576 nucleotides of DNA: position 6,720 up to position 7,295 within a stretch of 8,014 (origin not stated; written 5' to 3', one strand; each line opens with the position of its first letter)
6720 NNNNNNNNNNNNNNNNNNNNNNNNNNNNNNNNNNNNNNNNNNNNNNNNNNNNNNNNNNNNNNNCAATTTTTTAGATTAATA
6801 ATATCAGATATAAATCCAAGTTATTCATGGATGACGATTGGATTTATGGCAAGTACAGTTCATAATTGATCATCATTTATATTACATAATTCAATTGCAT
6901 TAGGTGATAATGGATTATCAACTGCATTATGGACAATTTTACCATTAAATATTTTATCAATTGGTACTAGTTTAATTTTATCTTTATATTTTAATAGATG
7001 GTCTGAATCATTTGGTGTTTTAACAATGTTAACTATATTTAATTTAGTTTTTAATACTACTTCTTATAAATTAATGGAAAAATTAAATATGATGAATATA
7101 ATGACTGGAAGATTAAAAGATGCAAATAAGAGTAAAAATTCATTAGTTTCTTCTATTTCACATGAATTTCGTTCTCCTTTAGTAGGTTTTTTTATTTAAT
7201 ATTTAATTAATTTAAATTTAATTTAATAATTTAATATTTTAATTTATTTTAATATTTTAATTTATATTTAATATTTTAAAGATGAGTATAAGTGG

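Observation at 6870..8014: Histidine kinase gene (hybrid sensor kinase type) whose sensor region is entirely hidden by the N gap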

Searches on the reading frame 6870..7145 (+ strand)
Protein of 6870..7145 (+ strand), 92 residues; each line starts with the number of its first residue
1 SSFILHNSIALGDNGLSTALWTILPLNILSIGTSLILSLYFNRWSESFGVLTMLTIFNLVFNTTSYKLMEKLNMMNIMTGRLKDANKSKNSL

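Call 37: search_protein_representatives(protein=window:6870-7145:+)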
Query: 92 residues. Proteins with E-value up to 0.001 (for the whole library): 7; up to 1e-10: 5; up to 1e-30: 2. The best 7 are listed.
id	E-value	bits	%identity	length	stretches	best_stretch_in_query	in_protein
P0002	1.1e-39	150.3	83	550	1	1-92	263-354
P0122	2.1e-36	139.8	76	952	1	1-92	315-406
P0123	4.4e-16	75.0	48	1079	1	12-92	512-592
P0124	7.9e-14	67.8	43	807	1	14-92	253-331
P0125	6.1e-12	61.8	42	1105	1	15-92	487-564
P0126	9.5e-05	38.9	28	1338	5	11-85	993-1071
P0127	2.6e-04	37.5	31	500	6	44-73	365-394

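Call 39: list_cluster_members(proteins=[P0122, P0123, P0124, P0125, P0002, P0003, P0010, P0012])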
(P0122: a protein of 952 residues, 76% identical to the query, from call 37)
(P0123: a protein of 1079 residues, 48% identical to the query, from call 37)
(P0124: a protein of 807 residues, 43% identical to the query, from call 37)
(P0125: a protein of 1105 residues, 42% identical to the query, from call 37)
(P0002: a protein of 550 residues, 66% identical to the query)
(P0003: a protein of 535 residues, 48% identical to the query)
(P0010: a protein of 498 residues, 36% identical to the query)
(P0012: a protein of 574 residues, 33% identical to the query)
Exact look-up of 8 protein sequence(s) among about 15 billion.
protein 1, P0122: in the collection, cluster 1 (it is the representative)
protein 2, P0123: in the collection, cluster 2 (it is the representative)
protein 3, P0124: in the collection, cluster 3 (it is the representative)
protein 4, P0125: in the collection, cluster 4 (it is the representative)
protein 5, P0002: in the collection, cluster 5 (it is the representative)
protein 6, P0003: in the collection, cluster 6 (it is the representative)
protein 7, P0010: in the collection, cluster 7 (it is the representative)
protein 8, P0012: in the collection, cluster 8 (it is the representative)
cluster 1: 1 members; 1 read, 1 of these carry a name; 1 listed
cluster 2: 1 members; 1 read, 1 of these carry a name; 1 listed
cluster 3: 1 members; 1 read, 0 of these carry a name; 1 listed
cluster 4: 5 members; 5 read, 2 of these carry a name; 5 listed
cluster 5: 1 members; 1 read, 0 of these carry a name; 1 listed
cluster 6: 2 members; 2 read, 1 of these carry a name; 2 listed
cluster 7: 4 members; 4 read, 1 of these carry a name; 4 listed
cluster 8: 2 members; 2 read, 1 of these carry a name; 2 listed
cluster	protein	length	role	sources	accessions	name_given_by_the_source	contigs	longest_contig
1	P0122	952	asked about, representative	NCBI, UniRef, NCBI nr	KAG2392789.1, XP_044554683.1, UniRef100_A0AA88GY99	hypothetical protein C9374_011514 [Naegleria lovaniensis] | Histidine kinase n=1 Tax=Naegleria lovaniensis TaxID=51637 RepID=A0AA88GY99_NAELO | uncharacterized protein C9374_011514 [Naegleria lovaniensis]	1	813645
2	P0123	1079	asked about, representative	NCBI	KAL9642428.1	hypothetical protein ABK040_014271 [Willaertia magna]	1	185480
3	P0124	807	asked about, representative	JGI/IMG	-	-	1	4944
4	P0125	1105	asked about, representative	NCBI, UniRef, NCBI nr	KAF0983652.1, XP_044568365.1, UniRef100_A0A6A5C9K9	hypothetical protein FDP41_007567 [Naegleria fowleri] | Histidine kinase n=1 Tax=Naegleria fowleri TaxID=5763 RepID=A0A6A5C9K9_NAEFO | uncharacterized protein FDP41_007567 [Naegleria fowleri]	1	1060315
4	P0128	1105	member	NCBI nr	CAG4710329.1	unnamed protein product [Naegleria fowleri]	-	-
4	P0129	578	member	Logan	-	-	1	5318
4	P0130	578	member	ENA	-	-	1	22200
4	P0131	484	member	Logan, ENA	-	-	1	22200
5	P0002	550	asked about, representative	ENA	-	-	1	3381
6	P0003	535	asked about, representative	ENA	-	-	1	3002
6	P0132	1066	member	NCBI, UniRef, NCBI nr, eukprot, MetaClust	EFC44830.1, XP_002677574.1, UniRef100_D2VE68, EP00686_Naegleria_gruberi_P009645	histidine kinase/response regulator [Naegleria gruberi] | Histidine kinase/response regulator n=1 Tax=Naegleria gruberi TaxID=5762 ... | XP_002677574.1 histidine kinase/response regulator [Naegleria gruberi strain NEG-M]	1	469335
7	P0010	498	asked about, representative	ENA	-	-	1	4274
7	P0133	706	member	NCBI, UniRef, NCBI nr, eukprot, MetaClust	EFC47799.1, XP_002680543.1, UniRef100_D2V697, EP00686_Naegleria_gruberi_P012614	predicted protein [Naegleria gruberi] | histidine kinase n=1 Tax=Naegleria gruberi TaxID=5762 RepID=D2V697_NAEGR | uncharacterized protein NAEGRDRAFT_64357 [Naegleria gruberi]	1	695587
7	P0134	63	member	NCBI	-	-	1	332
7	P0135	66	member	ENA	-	-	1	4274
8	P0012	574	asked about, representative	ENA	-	-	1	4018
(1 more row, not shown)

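Call 40: search_protein_families(library=pfam, proteins=[P0122, P0123, P0125, P0132, P0124], max_evalue=0.1)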
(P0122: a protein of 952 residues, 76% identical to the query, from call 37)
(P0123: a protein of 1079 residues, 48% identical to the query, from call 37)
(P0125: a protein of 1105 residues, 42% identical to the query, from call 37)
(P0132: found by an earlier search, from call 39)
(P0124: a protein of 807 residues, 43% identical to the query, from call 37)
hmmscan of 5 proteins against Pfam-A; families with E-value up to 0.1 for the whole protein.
P0122 (952 aa): 3 families
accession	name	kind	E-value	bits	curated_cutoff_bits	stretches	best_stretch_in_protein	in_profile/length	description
PF02518.31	HATPase_c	-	3e-19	69.9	26.4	1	555-709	2-110/111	Histidine kinase-, DNA gyrase B-, and HSP90-like ATPase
PF00072.30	Response_reg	-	1.1e-17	64.6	30.2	1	826-936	1-110/111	Response regulator receiver domain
PF00512.31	HisKA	-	2.3e-16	60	26.9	1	403-467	2-66/66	His Kinase A (phospho-acceptor) domain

P0123 (1079 aa): 3 families
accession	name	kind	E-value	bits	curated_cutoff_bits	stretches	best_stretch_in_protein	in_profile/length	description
PF02518.31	HATPase_c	-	2.8e-20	73.3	26.4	1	718-848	2-109/111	Histidine kinase-, DNA gyrase B-, and HSP90-like ATPase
PF00512.31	HisKA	-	1.4e-18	67.2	26.9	1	589-651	2-64/66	His Kinase A (phospho-acceptor) domain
PF00072.30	Response_reg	-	9.4e-18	64.8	30.2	1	954-1064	1-110/111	Response regulator receiver domain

P0125 (1105 aa): 3 families
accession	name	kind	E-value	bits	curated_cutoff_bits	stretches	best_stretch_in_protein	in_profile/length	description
PF02518.31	HATPase_c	-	3.3e-20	73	26.4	1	692-849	2-110/111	Histidine kinase-, DNA gyrase B-, and HSP90-like ATPase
PF00072.30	Response_reg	-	6.3e-18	65.4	30.2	1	982-1092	1-110/111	Response regulator receiver domain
PF00512.31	HisKA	-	5.1e-17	62.1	26.9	1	561-623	2-64/66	His Kinase A (phospho-acceptor) domain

P0132 (1066 aa): 3 families
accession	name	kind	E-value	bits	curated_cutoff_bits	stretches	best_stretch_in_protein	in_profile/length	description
PF02518.31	HATPase_c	-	2e-20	73.8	26.4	2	733-813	36-110/111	Histidine kinase-, DNA gyrase B-, and HSP90-like ATPase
PF00072.30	Response_reg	-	2.3e-16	60.3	30.2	1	948-1058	1-110/111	Response regulator receiver domain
PF00512.31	HisKA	-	8.2e-16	58.3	26.9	1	518-580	2-64/66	His Kinase A (phospho-acceptor) domain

P0124 (807 aa): 3 families
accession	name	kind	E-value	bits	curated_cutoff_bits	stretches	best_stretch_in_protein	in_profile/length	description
PF02518.31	HATPase_c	-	1.4e-22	80.7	26.4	2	537-615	36-109/111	Histidine kinase-, DNA gyrase B-, and HSP90-like ATPase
PF00512.31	HisKA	-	2.8e-16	59.7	26.9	1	328-390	2-64/66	His Kinase A (phospho-acceptor) domain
PF00072.30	Response_reg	-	2.9e-06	27.9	30.2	1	747-800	1-53/111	Response regulator receiver domain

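Call 48: find_encoding_contigs(protein=P0122, flank=10000, max_places=2)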
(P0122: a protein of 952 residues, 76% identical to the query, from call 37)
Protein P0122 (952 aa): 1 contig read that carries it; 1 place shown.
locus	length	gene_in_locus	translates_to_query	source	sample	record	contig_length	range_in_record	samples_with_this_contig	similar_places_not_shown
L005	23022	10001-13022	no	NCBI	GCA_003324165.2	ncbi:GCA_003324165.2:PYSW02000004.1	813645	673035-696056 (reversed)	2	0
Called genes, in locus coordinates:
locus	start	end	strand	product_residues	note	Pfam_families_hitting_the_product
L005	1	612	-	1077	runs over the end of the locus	PF12796:Ank_2 (weak), PF00023:Ank (weak), PF13637:Ank_4 (weak), PF13857:Ank_5 (weak), PF12796:Ank_2, PF00023:Ank, PF00069:Pkinase, PF07714:PK_Tyr_Ser-Thr, +5 more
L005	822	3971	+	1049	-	PF13424:TPR_12, PF24885:TPR_NPHP3, PF13374:TPR_10 (weak), PF13424:TPR_12, PF17874:TPR_MalT (weak), PF13424:TPR_12, PF13374:TPR_10, PF13424:TPR_12, +7 more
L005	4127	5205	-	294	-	-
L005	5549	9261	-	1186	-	-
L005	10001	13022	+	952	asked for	PF00512:HisKA, PF02518:HATPase_c, PF00072:Response_reg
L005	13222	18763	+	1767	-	-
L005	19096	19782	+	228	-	-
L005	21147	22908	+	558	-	-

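Call 72: find_encoding_contigs(protein=P0132, flank=10000, max_places=2)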
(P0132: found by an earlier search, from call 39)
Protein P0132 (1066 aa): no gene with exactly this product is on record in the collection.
